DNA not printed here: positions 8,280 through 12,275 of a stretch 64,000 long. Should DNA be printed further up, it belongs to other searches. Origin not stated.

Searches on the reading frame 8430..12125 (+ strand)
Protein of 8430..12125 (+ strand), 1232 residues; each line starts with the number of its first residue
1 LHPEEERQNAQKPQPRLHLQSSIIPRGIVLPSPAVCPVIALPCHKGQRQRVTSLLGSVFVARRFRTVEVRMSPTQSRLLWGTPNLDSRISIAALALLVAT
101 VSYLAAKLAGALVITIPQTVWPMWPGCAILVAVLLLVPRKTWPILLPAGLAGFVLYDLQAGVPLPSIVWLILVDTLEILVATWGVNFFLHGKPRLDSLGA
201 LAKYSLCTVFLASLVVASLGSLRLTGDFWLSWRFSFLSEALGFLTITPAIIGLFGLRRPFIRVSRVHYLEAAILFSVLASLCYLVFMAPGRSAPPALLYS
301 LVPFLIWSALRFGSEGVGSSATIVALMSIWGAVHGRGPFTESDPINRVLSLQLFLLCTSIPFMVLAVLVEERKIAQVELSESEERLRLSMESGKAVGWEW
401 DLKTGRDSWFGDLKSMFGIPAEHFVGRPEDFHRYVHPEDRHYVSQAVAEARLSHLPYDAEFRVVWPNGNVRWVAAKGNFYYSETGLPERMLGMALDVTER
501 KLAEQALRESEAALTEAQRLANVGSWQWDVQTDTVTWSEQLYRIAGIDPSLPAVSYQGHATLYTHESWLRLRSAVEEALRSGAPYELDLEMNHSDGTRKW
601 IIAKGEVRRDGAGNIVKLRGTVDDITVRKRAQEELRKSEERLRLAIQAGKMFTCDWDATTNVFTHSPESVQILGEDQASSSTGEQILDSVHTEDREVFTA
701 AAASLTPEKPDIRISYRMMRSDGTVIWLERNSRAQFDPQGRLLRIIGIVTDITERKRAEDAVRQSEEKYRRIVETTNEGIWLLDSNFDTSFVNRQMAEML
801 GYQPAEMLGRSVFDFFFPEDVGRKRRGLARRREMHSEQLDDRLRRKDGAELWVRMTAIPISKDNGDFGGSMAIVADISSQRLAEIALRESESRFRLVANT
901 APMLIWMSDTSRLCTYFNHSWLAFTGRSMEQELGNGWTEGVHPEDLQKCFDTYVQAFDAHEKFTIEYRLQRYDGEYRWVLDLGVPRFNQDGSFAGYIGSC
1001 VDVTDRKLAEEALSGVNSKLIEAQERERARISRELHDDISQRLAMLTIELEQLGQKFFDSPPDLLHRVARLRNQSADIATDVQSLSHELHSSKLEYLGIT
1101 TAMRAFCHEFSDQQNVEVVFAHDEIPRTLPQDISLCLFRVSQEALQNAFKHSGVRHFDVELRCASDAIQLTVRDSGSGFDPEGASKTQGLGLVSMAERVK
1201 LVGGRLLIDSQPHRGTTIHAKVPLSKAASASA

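Call 5: search_protein_families(library=pfam, proteins=[window:8430-12125:+], max_evalue=0.01)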
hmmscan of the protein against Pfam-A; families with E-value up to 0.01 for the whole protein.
window:8430-12125:+ (1232 aa): 12 families
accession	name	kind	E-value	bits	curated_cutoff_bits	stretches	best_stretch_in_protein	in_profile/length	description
PF08447.18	PAS_3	-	1.3e-73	243.8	25.6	5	411-493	6-88/89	PAS fold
PF00989.32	PAS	-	6.5e-41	139.3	22.6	3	767-877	1-113/113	PAS fold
PF13426.13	PAS_9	-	8.1e-41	138.9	27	3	778-878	2-102/103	PAS domain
PF08448.16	PAS_4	-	2.2e-29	102.3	23.1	3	774-881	2-109/110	PAS fold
PF05231.19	MASE1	-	2.2e-24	86.6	29.8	1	95-373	2-299/299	MASE1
PF13188.13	PAS_8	-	2.7e-14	52.9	21.8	2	767-823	1-56/65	PAS domain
PF02518.31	HATPase_c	-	7e-13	49.4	26.4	1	1137-1225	6-110/111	Histidine kinase-, DNA gyrase B-, and HSP90-like ATPase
PF07730.19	HisKA_3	-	5.9e-10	40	24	1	1027-1092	1-66/68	Histidine kinase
PF13581.12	HATPase_c_2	-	1.4e-05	25.6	27.4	1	1127-1196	26-106/127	Histidine kinase-like ATPase domain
PF13596.12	PAS_10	-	0.00014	22.9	22.1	1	772-877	4-105/106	PAS domain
PF14598.12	PAS_11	-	0.0012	19.2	25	0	799-855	24-81/109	PAS domain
PF12860.13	PAS_7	-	0.0044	17.6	27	0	774-884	2-114/115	PAS fold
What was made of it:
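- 8640..12128 (+): MASE1-PAS(x5)-HisKA_3-HATPase histidine kinase, upstream of mp1 on the same strand with a 179-bp gap. Pfam (call 5).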
